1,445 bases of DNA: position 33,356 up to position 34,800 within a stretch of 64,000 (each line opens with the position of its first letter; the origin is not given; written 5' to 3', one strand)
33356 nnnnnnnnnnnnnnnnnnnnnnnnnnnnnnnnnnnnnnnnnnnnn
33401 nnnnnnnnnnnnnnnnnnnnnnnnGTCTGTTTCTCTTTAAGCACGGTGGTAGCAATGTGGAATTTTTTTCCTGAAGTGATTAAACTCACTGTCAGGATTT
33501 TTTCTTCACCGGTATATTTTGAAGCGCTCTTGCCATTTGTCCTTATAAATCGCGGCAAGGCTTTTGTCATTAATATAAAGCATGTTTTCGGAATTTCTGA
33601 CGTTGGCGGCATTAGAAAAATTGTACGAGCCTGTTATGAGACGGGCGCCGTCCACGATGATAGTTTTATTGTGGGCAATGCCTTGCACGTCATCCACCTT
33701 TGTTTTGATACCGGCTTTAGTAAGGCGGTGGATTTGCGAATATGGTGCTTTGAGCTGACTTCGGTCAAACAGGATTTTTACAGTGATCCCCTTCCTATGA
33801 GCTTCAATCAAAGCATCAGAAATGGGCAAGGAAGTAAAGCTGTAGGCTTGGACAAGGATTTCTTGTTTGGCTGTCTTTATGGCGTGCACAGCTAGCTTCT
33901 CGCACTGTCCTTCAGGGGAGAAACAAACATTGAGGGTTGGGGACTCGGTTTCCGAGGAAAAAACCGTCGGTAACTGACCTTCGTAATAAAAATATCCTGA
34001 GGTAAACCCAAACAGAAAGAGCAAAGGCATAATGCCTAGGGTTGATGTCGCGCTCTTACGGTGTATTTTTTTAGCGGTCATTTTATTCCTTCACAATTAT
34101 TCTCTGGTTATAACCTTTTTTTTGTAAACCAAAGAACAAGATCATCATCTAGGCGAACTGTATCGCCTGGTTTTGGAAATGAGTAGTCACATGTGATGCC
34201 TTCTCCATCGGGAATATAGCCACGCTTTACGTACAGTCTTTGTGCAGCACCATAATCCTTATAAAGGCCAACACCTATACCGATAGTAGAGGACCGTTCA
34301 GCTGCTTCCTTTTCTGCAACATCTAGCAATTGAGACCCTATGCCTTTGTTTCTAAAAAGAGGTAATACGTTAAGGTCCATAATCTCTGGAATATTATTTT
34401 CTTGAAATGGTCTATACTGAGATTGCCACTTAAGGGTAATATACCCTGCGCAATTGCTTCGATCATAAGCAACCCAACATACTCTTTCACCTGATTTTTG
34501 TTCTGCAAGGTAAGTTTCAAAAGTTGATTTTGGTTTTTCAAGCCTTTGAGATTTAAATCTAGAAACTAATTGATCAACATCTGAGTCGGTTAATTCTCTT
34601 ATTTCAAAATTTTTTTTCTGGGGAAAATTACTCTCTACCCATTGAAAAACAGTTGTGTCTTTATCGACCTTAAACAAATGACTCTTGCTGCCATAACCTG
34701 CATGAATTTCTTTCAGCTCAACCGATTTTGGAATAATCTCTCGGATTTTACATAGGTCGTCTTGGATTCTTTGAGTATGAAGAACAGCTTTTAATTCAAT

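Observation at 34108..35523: DUF2971-GNAT fusion protein sitting next to a Type I R-M system: a candidate single-gene defence or toxin module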

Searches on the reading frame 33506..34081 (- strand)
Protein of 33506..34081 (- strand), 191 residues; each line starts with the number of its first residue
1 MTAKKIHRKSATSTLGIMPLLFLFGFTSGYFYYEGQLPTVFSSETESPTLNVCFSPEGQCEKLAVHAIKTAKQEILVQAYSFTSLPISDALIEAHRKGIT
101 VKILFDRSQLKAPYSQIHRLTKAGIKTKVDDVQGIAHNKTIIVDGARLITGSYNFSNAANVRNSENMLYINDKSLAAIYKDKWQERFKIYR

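Call 8: search_protein_families(library=pfam, proteins=[window:33506-34081:-], max_evalue=0.001)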
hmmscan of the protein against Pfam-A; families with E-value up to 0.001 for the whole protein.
window:33506-34081:- (191 aa): 3 families
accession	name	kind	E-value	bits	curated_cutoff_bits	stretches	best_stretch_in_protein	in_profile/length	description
PF13091.12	PLDc_2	-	5.1e-26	91.5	27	1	66-182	3-127/132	PLD-like domain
PF07894.18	SACK1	-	2.9e-06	27.5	21.4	1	58-159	124-242/274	Scaffolding anchor of CK1 domain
PF11495.14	Regulator_TrmB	-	0.00011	22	22.2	1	62-181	13-122/233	Archaeal transcriptional regulator TrmB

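Call 61: search_protein_families(library=padloc, proteins=[window:33506-34081:-], max_evalue=0.001)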
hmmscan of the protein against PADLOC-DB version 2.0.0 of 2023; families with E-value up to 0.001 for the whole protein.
window:33506-34081:- (191 aa): 19 families
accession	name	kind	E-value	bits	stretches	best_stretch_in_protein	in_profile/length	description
PDLC02614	DrmC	-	5.9e-16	56.6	1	68-179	30-144/153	DrmC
PDLC03924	MkoC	-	1.3e-08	31.5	1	66-176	999-1122/1136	-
PDLC02612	DrmC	-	5.5e-08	30.6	1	57-185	90-223/235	DrmC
PDLC02597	DrmC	-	6e-08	30.8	1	62-179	99-228/242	DrmC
PDLC02609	DrmC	-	1.5e-07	29.6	1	65-178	102-224/241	DrmC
PDLC02588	DrmC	-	5.2e-07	27.6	1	64-177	109-234/256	DrmC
PDLC03922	MkoB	-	6.7e-07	26.9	1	61-186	478-602/610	-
PDLC02587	DrmC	-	7.1e-07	26.5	1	135-178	204-247/267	DrmC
PDLC02585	DrmC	-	6.1e-06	24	1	59-176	105-234/253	DrmC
PDLC02606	DrmC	-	8.8e-06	23.6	1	56-175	31-162/182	DrmC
PDLC02605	DrmC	-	2.5e-05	22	0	63-181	119-254/270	DrmC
PDLC02611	DrmC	-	8.6e-05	20.8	1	67-165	4-108/138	DrmC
PDLC02901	DpdK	-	0.00011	19.9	1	74-186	57-168/173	DpdK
PDLC02616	DrmC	-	0.00015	19.5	1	66-172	88-201/224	DrmC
PDLC02591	DrmC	-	0.00016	18.9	1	66-179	119-243/260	DrmC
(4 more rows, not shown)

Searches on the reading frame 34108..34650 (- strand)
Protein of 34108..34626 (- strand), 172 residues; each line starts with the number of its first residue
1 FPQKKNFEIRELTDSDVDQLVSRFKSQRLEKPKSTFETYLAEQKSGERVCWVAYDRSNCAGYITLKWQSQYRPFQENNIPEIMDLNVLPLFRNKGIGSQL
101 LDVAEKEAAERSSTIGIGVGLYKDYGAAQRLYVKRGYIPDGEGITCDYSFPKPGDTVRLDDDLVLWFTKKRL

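Call 52: predict_structure(alignment_id=A3)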
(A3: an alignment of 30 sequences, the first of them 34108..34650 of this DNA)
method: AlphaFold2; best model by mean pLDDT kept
length: 180 residues; sequences in the alignment: 30
mean_pLDDT: 89.8   pTM: 0.83
mean pLDDT of the five models: 89.8, 89.2, 86.1, 85.1, 83.9
residues with pLDDT >= 90: 126; 70-90: 39; 50-70: 7; < 50: 8
segments of 3 or more residues with pLDDT < 50: 1-8
pLDDT, mean of each block of 10 residues (from residue 1): 46 87 97 93 98 98 96 97 97 94 94 96 92 82 93 88 79 90
secondary structure, 60 per line:
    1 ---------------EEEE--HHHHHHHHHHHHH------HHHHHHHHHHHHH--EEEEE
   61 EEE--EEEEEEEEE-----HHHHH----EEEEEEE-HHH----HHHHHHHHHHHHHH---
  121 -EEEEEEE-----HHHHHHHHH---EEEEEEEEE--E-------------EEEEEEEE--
elements in order: E16-19 H22-34 H41-53 E56-63 E66-74 H80-84 E89-95 H104-117 E122-128 H134-142 E146-154 E171-178

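Call 54: fold_search(model_id=the predicted structure, library=pdb)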
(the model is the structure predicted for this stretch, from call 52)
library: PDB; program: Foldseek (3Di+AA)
matches with E <= 10: 1255; with E <= 0.001: 697
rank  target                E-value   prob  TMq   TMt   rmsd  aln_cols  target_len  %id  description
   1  9mto_A                4.8e-10  1.00  0.65  0.78   3.7       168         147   21  Crystal structure of acetyltransferase CBU0801 from Coxiella burnetii (released 2025-01-22)
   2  9mto_B                2.3e-09  1.00  0.65  0.78   3.7       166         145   22  Crystal structure of acetyltransferase CBU0801 from Coxiella burnetii (released 2025-01-22)
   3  8osp_A                5.5e-09  1.00  0.65  0.67   5.8       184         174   18  GCN5-related N-Acetyltransferase from Lactobacillus curiae (released 2023-07-05)
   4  4e2a_A                6.2e-09  1.00  0.63  0.66   5.4       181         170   18  Crystal Structure of the Putative acetyltransferase from Streptococcus mutans (released 2013-03-13)
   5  2vi7_C                7.0e-09  1.00  0.67  0.73   4.1       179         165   18  Structure of a Putative Acetyltransferase (PA1377)from Pseudomonas aeruginosa (released 2008-05-20)
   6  1n71_B                7.0e-09  1.00  0.60  0.60   5.7       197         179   19  Crystal structure of aminoglycoside 6'-acetyltransferase type Ii in complex with coenzyme A (released 2003-03-18)
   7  1tiq_B                9.0e-09  1.00  0.63  0.67   4.8       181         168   19  Crystal Structure of an Acetyltransferase (PaiA) in complex with CoA and DTT from Bacillus subtilis, Northeast Structu (released 2004-07-13)
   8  1ghe_B                1.2e-08  1.00  0.65  0.68   5.2       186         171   16  CRYSTAL STRUCTURE OF TABTOXIN RESISTANCE PROTEIN COMPLEXED WITH AN ACYL COENZYME A (released 2003-01-14)
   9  5icw_D                1.3e-08  1.00  0.65  0.66   4.5       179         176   16  Crystal structure of human NatF (hNaa60) homodimer bound to Coenzyme A (released 2016-06-22)
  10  2ae6_C                1.7e-08  1.00  0.61  0.74   4.5       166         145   16  Crystal Structure of Acetyltransferase of GNAT family from Enterococcus faecalis V583 (released 2005-09-06)
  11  1tiq_A                1.8e-08  1.00  0.62  0.64   6.0       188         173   21  Crystal Structure of an Acetyltransferase (PaiA) in complex with CoA and DTT from Bacillus subtilis, Northeast Structu (released 2004-07-13)
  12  4e2a_B                2.0e-08  1.00  0.62  0.65   5.4       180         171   18  Crystal Structure of the Putative acetyltransferase from Streptococcus mutans (released 2013-03-13)
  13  5hgz                  2.2e-08  1.00  0.65  0.56   4.3       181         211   16  Crystal structure of human Naa60 in complex with acetyl-CoA (released 2016-09-14)
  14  3d8p_A                2.2e-08  1.00  0.58  0.65   4.9       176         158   19  Crystal structure of acetyltransferase of GNAT family (NP_373092.1) from STAPHYLOCOCCUS AUREUS MU50 at 2.20 A resoluti (released 2008-10-28)
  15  4j3g_A                2.3e-08  1.00  0.67  0.73   4.6       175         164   18  Crystal structure of Ribosomal-protein-alanine N-acetyltransferase from Brucella melitensis (released 2013-03-13)
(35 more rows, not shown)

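Call 65: search_dna_similar(query=window:34108-34626:-, collection=plasmids, mode=protein, max_evalue=0.00001, max_rows=20)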
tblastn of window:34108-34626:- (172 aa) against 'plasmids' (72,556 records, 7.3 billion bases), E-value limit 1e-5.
Records with a match: 19; places in all: 19; records where one place covers at least 80% of the query: 19.
Best place of each record, by identity: <60% 19.
By first word of the organism name: Legionella 16; Paraclostridium 2; Carnobacterium 1.
By predicted mobility (MOB-suite, as given by PLSDB): conjugative 16; non-mobilizable 3.
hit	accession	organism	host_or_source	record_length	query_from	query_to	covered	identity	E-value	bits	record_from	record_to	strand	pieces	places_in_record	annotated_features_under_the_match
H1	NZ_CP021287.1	Legionella pneumophila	Homo sapiens,human lung tissue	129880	9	170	94%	56.0%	9e-52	184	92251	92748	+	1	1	GNAT family N-acetyltransferase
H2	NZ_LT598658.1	Legionella pneumophila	Homo sapiens,clinical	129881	9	170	94%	56.0%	9e-52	184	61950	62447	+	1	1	GNAT family N-acetyltransferase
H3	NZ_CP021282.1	Legionella pneumophila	Homo sapiens,human lung tissue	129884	9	170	94%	56.0%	9e-52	184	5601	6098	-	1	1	GNAT family N-acetyltransferase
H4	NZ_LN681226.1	Legionella hackeliae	-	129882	9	170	94%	56.0%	9e-52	184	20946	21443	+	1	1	GNAT family N-acetyltransferase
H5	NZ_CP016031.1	Legionella pneumophila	Isolate,clinical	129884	9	170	94%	56.0%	9e-52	184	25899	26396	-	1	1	GNAT family N-acetyltransferase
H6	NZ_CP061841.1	Legionella pneumophila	pure culture,drinking water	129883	9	170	94%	56.0%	9e-52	184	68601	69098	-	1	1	GNAT family N-acetyltransferase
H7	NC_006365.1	Legionella pneumophila str. Paris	-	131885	9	170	94%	56.0%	9e-52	184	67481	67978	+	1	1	GNAT family N-acetyltransferase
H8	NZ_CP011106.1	Legionella pneumophila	Homo sapiens,sputum sample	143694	4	170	97%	53.8%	9e-53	186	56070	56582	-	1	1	GNAT family N-acetyltransferase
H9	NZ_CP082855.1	Legionella anisa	-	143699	4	170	97%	53.8%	9e-53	186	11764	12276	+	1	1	GNAT family N-acetyltransferase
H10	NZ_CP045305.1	Legionella longbeachae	Homo sapiens,Sputum sample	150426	4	170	97%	53.8%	9e-53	186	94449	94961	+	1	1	GNAT family N-acetyltransferase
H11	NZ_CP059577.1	Legionella sp. PC997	Biofilm - potable water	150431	4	170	97%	53.8%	9e-53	186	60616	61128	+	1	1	none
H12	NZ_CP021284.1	Legionella pneumophila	Homo sapiens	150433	4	170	97%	53.8%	9e-53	186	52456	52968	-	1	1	GNAT family N-acetyltransferase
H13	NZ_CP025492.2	Legionella sainthelensi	Homo sapiens,Clinical ...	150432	4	170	97%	53.8%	9e-53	186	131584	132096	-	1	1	GNAT family N-acetyltransferase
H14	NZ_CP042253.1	Legionella longbeachae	Homo sapiens,lung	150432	4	170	97%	53.8%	9e-53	186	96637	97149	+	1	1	GNAT family N-acetyltransferase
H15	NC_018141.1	Legionella pneumophila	-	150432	4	170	97%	53.8%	9e-53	186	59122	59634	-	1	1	GNAT family N-acetyltransferase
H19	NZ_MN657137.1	Carnobacterium sp.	-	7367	9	170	94%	40.7%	1e-30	123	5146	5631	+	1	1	GNAT family N-acetyltransferase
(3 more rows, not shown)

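Call 67: get_annotated_region(hit=H7, flank=7000)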
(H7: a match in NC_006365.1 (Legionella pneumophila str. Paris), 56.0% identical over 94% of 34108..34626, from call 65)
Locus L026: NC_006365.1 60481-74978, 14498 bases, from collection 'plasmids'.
description: Legionella pneumophila str. Paris plasmid pLPP, complete sequence
organism: Legionella pneumophila str. Paris (NCBI taxid 297246)
taxonomy: Bacteria; Pseudomonadota; Gammaproteobacteria; Legionellales; Legionellaceae; Legionella; Legionella pneumophila; Legionella pneumophila str. Paris
host: -; source: -; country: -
typing (MOB-suite, as given by PLSDB): conjugative; replicon rep_cluster_522; relaxase MOBF; mating-pair formation MPF_F
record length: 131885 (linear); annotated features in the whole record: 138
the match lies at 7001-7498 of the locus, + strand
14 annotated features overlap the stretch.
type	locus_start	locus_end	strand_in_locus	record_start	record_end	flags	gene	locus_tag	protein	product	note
CDS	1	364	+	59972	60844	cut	-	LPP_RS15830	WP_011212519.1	hypothetical protein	-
CDS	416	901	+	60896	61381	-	-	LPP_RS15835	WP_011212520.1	hypothetical protein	-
CDS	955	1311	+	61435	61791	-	-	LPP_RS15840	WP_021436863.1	hypothetical protein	-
CDS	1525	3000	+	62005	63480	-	-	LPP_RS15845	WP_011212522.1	ATP-binding cassette domain-containing protein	-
CDS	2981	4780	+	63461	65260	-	-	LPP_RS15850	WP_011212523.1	ABC transporter ATP-binding protein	-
CDS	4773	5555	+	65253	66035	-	-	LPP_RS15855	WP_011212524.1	nucleotidyltransferase domain-containing protein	-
CDS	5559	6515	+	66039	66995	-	-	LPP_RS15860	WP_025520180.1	bifunctional GrpB family protein/GNAT family N-acetyltransferase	-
CDS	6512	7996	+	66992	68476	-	-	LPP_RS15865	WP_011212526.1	GNAT family N-acetyltransferase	-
CDS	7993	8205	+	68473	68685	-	-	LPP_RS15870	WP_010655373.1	DUF1653 domain-containing protein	-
CDS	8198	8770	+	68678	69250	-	-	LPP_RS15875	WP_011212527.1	AAA family ATPase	-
CDS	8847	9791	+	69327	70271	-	-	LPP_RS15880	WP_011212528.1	MerR family transcriptional regulator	-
CDS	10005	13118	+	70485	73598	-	-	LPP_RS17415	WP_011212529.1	serine hydrolase domain-containing protein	-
CDS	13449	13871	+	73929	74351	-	-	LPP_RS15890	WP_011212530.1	BlaI/MecI/CopY family transcriptional regulator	GO:0045892 - negative regulation of DNA-templated transcription [Evidence IEA]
CDS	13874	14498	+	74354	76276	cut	-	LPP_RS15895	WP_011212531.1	M56 family metallopeptidase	-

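Call 68: get_annotated_region(hit=H19, flank=4000)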
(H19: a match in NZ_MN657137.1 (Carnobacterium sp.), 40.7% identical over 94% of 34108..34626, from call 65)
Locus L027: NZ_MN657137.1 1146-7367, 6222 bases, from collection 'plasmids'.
description: Carnobacterium sp. strain ANT_P1 plasmid pA1P3, complete sequence
organism: Carnobacterium sp. (NCBI taxid 48221)
taxonomy: Bacteria; Bacillota; Bacilli; Lactobacillales; Carnobacteriaceae; Carnobacterium; Carnobacterium sp.
host: -; source: -; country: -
typing (MOB-suite, as given by PLSDB): non-mobilizable
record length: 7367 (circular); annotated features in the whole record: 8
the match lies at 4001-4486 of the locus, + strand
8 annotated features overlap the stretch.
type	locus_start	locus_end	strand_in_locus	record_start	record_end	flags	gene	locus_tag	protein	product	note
CDS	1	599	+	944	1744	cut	-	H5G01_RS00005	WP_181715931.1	replication initiation protein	GO:0006270 - DNA replication initiation [Evidence IEA]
CDS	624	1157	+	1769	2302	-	-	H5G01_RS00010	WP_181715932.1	MerR family transcriptional regulator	GO:0006355 - regulation of DNA-templated transcription [Evidence IEA]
CDS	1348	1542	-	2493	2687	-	-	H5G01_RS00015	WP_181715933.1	hypothetical protein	-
CDS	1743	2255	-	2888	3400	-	-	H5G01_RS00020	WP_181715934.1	helix-turn-helix transcriptional regulator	-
CDS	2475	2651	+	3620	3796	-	-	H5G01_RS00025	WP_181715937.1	hypothetical protein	-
CDS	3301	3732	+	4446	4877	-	-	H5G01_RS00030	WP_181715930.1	hypothetical protein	-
CDS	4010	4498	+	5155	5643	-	-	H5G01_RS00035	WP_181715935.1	GNAT family N-acetyltransferase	-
CDS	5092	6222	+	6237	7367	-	mobV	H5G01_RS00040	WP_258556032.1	MobV family relaxase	GO:0006310 - DNA recombination [Evidence IEA]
